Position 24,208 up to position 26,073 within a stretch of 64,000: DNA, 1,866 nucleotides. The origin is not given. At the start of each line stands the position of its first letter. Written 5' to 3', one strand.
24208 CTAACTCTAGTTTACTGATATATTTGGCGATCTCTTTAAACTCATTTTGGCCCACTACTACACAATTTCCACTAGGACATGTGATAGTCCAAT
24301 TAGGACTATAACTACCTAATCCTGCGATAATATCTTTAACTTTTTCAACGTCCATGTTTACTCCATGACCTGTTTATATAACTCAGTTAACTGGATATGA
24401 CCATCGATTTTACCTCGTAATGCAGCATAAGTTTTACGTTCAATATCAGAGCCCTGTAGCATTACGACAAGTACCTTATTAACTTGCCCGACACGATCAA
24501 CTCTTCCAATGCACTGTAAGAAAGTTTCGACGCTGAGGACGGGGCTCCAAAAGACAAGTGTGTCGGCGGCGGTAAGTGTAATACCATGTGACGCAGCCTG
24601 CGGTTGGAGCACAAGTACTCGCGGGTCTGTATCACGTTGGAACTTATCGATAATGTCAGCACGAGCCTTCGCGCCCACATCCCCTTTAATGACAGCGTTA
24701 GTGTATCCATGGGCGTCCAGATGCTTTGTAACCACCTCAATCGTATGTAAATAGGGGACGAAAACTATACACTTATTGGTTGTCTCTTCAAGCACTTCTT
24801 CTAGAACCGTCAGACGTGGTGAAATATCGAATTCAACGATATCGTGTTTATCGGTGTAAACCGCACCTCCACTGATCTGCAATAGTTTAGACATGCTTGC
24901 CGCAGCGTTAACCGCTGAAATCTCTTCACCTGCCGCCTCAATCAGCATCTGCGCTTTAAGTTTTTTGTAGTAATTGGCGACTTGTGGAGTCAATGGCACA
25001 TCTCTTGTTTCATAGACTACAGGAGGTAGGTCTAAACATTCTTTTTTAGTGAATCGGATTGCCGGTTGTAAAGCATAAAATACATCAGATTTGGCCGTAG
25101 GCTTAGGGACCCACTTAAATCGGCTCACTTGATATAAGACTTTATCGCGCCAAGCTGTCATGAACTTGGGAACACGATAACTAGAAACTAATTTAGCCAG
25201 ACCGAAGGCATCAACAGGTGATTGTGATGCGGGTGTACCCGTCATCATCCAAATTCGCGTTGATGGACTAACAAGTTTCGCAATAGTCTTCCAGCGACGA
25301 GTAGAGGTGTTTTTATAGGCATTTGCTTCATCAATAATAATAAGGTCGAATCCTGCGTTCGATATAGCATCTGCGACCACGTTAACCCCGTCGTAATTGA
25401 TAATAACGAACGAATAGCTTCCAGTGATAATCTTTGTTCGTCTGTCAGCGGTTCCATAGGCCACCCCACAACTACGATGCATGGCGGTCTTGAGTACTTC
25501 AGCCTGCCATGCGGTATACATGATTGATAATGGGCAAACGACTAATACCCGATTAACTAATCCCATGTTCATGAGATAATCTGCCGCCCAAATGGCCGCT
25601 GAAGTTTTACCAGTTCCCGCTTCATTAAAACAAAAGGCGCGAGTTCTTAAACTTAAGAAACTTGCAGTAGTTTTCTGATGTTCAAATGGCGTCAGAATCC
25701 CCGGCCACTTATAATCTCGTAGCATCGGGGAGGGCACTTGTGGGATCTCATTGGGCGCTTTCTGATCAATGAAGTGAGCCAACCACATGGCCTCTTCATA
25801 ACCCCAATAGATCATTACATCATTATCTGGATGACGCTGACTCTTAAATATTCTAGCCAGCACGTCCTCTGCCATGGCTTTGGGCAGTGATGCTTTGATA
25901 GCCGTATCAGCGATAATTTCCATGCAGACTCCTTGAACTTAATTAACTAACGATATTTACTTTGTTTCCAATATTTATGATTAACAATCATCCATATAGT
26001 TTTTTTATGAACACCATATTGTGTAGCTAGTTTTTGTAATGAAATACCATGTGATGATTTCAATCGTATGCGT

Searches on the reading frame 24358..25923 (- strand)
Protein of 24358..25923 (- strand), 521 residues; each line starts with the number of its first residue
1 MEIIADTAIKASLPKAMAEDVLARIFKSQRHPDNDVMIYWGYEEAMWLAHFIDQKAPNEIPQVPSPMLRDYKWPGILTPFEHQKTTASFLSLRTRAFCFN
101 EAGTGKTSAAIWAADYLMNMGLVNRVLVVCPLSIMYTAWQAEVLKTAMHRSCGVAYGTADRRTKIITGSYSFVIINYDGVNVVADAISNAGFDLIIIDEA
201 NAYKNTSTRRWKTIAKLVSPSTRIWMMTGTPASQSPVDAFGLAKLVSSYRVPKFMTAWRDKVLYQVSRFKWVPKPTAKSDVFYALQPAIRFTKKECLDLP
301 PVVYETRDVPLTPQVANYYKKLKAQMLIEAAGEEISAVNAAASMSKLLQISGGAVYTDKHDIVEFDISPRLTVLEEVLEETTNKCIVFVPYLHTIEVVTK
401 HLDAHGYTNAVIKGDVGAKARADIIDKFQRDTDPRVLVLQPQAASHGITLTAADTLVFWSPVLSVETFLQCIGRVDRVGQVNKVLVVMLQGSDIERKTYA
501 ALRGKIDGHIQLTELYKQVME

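Call 9: search_protein_families(library=phrogs, proteins=[window:24358-25923:-], max_evalue=0.001)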
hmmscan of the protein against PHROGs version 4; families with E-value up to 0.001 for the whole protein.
window:24358-25923:- (521 aa): 8 families
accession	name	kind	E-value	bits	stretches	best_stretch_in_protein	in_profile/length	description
phrog_62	-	DNA, RNA and nucleotide metabolism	1.4e-101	342.1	1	77-505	695-1125/1881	DNA helicase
phrog_16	-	DNA, RNA and nucleotide metabolism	3.7e-23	82.7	2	378-495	487-604/986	DNA helicase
phrog_29996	-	unknown function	2.6e-18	66.4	1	100-490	749-1140/1189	-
phrog_23807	-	unknown function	9.8e-11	41.1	1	381-504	528-653/1053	-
phrog_9690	-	DNA, RNA and nucleotide metabolism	4.8e-06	26.8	1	381-483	158-261/306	DNA helicase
phrog_11354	-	unknown function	7.1e-05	23.5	1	432-509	22-101/116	-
phrog_11801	-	other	7.8e-05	21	0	78-146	866-933/2269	DNA methyltransferase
phrog_24008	-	DNA, RNA and nucleotide metabolism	0.00013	20.9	0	92-233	494-635/1006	helicase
